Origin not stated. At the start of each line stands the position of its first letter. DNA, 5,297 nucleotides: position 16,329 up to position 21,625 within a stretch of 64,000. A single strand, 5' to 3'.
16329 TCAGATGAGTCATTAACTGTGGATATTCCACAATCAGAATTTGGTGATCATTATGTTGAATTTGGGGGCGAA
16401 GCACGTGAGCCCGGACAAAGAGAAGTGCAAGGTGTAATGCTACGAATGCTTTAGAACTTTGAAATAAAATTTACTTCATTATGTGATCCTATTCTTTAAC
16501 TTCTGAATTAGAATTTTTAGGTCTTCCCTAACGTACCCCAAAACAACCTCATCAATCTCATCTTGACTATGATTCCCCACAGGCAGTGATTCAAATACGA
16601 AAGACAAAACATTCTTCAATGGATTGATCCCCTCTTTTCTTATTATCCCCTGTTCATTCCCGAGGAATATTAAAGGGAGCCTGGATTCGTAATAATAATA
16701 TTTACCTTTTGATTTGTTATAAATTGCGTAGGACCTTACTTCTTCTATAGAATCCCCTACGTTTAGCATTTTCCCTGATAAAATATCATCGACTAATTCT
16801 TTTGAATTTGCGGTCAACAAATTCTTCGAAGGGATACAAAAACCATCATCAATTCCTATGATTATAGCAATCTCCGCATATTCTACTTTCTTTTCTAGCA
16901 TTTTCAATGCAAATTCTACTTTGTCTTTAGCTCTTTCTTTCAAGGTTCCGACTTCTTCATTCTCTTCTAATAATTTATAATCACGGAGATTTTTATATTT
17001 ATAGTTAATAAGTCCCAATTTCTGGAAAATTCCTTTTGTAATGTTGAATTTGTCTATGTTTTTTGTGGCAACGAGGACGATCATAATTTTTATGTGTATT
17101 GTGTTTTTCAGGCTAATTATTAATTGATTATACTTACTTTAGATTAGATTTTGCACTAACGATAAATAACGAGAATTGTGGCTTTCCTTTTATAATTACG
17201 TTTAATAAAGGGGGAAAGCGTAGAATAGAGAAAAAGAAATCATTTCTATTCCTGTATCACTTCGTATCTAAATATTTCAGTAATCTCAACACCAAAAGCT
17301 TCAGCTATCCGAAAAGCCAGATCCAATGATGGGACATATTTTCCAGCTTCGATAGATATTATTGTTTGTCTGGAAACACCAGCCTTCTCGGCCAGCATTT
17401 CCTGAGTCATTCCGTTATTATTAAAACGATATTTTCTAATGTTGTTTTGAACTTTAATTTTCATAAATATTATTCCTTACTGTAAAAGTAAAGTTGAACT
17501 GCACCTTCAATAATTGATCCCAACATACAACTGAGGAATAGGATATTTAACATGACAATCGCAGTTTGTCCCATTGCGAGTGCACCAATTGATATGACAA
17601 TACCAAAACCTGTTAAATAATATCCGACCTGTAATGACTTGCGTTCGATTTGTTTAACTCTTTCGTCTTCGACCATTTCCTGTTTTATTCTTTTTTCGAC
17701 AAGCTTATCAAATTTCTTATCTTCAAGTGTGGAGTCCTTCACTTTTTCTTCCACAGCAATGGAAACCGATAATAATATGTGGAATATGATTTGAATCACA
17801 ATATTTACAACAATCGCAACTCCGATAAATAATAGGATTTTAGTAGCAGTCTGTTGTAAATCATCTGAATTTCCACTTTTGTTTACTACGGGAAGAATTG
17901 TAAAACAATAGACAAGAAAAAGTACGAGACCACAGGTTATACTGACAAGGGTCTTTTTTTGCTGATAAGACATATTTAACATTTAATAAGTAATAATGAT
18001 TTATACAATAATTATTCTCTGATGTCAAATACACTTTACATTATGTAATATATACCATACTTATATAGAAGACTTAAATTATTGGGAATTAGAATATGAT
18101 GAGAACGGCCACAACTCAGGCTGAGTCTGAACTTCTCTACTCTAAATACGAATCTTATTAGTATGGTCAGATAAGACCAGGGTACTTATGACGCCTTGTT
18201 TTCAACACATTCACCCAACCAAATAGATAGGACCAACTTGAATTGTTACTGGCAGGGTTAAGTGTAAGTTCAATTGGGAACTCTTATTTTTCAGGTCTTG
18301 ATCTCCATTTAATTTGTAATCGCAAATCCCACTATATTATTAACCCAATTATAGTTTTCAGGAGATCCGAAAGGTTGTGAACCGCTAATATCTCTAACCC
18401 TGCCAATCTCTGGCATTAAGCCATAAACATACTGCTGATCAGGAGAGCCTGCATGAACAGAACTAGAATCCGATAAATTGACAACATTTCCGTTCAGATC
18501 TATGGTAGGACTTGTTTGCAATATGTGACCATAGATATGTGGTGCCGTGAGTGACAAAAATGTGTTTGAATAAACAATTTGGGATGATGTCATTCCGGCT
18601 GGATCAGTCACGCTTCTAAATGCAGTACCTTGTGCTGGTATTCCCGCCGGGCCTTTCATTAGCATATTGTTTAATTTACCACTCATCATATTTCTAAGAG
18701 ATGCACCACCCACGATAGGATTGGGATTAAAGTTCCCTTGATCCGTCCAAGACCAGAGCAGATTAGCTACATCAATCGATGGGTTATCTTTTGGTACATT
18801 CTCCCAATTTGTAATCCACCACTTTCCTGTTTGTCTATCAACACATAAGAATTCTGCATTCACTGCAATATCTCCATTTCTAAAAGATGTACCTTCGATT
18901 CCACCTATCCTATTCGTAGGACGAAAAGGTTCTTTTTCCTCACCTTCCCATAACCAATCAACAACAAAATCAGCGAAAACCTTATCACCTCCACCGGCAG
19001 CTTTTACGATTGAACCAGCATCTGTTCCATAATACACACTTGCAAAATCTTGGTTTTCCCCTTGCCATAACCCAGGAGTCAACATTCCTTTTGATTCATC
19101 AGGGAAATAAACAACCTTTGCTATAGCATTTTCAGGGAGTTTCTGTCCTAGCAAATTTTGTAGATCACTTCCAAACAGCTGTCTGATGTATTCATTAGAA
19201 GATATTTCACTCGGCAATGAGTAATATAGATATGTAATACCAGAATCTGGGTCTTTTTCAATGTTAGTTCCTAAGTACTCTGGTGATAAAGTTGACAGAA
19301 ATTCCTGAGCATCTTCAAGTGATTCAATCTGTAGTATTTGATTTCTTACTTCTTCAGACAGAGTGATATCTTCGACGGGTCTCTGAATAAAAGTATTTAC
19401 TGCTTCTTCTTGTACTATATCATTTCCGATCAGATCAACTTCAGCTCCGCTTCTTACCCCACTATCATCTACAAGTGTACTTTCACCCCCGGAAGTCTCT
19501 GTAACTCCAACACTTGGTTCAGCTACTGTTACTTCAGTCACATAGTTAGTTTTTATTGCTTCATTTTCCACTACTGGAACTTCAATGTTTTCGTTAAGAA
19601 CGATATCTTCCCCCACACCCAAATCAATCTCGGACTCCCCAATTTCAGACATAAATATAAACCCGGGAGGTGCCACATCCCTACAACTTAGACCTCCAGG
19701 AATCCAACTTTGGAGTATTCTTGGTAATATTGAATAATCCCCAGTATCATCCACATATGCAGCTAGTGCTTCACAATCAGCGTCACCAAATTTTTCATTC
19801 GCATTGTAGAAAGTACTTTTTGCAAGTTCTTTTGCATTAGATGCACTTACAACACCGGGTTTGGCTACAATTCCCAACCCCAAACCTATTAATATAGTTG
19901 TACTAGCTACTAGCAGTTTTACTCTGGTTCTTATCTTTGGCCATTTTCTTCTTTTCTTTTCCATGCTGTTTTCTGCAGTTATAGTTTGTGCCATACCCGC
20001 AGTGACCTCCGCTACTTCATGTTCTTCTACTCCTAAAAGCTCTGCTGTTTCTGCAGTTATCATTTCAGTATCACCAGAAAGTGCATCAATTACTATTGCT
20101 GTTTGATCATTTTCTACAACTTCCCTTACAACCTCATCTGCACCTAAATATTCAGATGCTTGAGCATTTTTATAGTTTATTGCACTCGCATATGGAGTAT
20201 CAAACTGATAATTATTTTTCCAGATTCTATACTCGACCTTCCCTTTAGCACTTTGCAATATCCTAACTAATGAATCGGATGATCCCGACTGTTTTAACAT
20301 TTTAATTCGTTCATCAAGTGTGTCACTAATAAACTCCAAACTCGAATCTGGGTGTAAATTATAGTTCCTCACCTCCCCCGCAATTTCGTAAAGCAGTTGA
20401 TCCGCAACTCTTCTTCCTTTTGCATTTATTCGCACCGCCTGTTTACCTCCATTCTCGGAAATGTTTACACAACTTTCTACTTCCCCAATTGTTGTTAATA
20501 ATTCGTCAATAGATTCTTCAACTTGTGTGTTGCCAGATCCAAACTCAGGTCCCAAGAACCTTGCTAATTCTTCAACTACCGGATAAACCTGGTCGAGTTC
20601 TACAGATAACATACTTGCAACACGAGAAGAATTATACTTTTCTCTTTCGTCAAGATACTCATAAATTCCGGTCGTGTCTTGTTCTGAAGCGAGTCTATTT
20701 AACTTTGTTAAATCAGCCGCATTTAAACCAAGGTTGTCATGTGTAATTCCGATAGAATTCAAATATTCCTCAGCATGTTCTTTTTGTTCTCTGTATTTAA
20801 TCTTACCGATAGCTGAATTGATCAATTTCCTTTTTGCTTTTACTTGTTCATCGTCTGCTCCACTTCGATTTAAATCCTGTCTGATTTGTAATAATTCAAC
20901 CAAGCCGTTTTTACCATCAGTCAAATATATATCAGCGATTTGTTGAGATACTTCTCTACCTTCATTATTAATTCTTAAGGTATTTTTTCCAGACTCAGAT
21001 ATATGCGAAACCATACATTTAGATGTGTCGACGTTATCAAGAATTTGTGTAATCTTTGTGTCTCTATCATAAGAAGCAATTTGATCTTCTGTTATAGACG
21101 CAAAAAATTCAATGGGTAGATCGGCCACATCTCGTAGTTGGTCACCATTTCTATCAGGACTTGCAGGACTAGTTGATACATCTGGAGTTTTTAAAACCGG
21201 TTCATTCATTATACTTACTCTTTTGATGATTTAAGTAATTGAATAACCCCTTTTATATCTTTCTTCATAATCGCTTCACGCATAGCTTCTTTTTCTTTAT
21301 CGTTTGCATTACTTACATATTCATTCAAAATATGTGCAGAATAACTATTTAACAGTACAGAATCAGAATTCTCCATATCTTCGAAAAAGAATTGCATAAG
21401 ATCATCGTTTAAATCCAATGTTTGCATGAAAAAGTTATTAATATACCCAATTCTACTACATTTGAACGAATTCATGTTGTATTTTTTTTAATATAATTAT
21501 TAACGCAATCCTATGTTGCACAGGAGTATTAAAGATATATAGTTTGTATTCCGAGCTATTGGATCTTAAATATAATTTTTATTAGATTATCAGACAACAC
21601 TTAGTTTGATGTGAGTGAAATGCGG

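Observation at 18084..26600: Four-copy same-orientation repeat family partitions 18-27 kb into gene modules abutting the 3' end of ssrA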

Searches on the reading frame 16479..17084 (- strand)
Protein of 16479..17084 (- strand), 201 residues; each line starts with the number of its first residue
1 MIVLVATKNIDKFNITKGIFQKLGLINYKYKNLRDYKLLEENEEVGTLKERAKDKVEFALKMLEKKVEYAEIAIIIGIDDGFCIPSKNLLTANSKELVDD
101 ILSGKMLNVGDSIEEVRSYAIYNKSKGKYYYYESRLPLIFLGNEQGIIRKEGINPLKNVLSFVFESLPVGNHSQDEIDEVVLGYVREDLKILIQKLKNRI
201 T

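Call 12: search_protein_families(library=pfam, proteins=[window:16479-17084:-], max_evalue=0.1)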
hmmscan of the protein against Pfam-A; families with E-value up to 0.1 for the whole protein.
window:16479-17084:- (201 aa): 1 family
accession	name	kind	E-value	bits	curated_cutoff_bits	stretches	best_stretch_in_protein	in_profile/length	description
PF01725.21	Ham1p_like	-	0.041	14.2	22.5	1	4-66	2-61/186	Ham1 family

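Call 42: find_encoding_contigs(protein=window:16479-17084:-, flank=10000, max_places=10)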
Protein window:16479-17084:- (201 aa): 23 contigs read that carry it; 10 places shown.
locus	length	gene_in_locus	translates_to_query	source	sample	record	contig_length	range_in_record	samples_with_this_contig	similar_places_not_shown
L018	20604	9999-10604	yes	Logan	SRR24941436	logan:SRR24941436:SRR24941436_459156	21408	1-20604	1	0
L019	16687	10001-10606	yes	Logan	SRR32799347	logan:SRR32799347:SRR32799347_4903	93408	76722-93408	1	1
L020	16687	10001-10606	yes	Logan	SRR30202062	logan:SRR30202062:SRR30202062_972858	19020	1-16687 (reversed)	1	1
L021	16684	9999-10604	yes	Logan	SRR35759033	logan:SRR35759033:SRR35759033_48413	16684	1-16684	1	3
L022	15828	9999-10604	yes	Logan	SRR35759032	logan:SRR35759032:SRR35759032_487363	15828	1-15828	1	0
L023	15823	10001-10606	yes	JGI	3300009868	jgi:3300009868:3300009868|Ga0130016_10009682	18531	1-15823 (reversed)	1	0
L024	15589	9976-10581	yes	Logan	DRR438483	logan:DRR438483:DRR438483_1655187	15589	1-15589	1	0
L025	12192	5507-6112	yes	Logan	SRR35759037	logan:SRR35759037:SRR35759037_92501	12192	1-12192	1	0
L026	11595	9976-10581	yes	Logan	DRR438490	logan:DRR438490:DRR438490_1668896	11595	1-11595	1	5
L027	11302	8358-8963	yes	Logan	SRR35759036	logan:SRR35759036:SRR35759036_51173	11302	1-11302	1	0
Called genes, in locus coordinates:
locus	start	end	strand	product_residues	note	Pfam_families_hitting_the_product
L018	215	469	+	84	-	PF01541:GIY-YIG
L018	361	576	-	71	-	-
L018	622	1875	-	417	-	PF00764:Arginosuc_synth, PF20979:Arginosuc_syn_C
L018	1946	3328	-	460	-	PF00206:Lyase_1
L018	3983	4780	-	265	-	PF03372:Exo_endo_phos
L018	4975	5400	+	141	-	PF11969:DcpS_C, PF01230:HIT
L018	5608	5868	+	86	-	-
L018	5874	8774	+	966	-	-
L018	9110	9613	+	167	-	-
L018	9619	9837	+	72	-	PF12844:HTH_19, PF01381:HTH_3, PF13443:HTH_26 (weak), PF13560:HTH_31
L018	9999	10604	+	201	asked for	-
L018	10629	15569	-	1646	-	-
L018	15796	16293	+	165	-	PF13302:Acetyltransf_3, PF13673:Acetyltransf_10 (weak), PF00583:Acetyltransf_1, PF13508:Acetyltransf_7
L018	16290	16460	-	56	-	-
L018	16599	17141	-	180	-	PF00565:SNase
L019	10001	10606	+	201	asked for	-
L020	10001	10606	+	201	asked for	-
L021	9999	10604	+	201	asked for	-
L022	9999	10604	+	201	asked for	-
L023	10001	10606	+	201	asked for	-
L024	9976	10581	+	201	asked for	-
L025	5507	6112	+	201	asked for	-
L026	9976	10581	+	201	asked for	-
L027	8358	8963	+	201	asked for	-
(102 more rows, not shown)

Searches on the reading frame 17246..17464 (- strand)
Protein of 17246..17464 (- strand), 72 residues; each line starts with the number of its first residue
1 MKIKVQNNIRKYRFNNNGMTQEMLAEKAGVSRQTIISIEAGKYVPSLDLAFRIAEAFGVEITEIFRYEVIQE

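Call 40: search_protein_families(library=pfam, proteins=[window:17246-17464:-], max_evalue=0.001)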
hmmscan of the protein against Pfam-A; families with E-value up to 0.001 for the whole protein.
window:17246-17464:- (72 aa): 4 families
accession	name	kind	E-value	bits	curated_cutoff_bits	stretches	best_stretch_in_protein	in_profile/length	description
PF01381.28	HTH_3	-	9.1e-18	64.5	23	1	11-64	3-55/55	Helix-turn-helix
PF12844.13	HTH_19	-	5.2e-11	42.7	30.2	1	8-66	3-60/64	Helix-turn-helix domain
PF13560.12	HTH_31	-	1.6e-08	35.1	27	1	17-61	13-58/64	Helix-turn-helix domain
PF13443.12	HTH_26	-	1.1e-05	26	22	1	17-68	9-61/63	Cro/C1-type HTH DNA-binding domain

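Call 60: find_encoding_contigs(protein=window:17246-17464:-, flank=6000, max_places=10)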
Protein window:17246-17464:- (72 aa): 23 contigs read that carry it; 9 places shown.
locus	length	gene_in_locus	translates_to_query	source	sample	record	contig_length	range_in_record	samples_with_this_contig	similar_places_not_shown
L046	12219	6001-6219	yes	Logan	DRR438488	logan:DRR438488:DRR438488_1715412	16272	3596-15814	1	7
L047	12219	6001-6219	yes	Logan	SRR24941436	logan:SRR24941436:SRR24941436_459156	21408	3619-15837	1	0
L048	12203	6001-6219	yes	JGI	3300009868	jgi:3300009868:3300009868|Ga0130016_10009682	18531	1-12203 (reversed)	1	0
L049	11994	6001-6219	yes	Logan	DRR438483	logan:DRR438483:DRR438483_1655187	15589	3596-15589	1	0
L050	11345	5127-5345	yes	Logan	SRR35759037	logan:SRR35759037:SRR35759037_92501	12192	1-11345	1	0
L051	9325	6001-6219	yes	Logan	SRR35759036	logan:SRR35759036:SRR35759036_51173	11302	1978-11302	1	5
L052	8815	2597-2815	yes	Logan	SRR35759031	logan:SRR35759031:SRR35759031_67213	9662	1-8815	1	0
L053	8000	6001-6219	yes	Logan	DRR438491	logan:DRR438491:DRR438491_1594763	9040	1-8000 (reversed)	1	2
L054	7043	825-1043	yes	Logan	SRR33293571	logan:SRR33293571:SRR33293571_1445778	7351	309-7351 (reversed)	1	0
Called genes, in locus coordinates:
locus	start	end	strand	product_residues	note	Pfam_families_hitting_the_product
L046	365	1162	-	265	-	PF03372:Exo_endo_phos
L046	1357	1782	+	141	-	PF11969:DcpS_C, PF01230:HIT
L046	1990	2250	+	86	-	-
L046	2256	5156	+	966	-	-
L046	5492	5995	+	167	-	-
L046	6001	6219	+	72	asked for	PF12844:HTH_19, PF01381:HTH_3, PF13443:HTH_26 (weak), PF13560:HTH_31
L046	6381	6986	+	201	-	-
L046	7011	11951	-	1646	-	-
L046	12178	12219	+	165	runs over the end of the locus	PF13302:Acetyltransf_3, PF00583:Acetyltransf_1, PF13508:Acetyltransf_7 (weak)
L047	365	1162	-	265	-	PF03372:Exo_endo_phos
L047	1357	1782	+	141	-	PF11969:DcpS_C, PF01230:HIT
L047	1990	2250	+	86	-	-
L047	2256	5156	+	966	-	-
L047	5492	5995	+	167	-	-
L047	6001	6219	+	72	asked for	PF12844:HTH_19, PF01381:HTH_3, PF13443:HTH_26 (weak), PF13560:HTH_31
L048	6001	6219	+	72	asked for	PF12844:HTH_19, PF01381:HTH_3, PF13443:HTH_26 (weak), PF13560:HTH_31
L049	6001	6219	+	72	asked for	PF12844:HTH_19, PF01381:HTH_3, PF13443:HTH_26 (weak), PF13560:HTH_31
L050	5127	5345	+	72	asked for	PF12844:HTH_19, PF01381:HTH_3, PF13443:HTH_26 (weak), PF13560:HTH_31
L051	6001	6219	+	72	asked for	PF12844:HTH_19, PF01381:HTH_3, PF13443:HTH_26 (weak), PF13560:HTH_31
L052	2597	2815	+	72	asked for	PF12844:HTH_19, PF01381:HTH_3, PF13443:HTH_26 (weak), PF13560:HTH_31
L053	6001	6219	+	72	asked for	PF12844:HTH_19, PF01381:HTH_3, PF13443:HTH_26 (weak), PF13560:HTH_31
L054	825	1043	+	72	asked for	PF12844:HTH_19, PF01381:HTH_3, PF13443:HTH_26 (weak), PF13560:HTH_31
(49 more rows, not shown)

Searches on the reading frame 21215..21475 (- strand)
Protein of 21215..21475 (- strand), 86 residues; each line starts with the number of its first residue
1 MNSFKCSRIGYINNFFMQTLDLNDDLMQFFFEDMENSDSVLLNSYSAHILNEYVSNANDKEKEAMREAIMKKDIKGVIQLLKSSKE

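Call 12: search_protein_families(library=pfam, proteins=[window:21215-21475:-], max_evalue=0.1)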
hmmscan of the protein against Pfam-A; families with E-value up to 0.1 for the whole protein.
window:21215-21475:- (86 aa): 0 families

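Call 57: search_protein_families(library=pfam, proteins=[window:21215-21475:-], max_evalue=0.05)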
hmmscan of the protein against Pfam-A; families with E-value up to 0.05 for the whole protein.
window:21215-21475:- (86 aa): 0 families
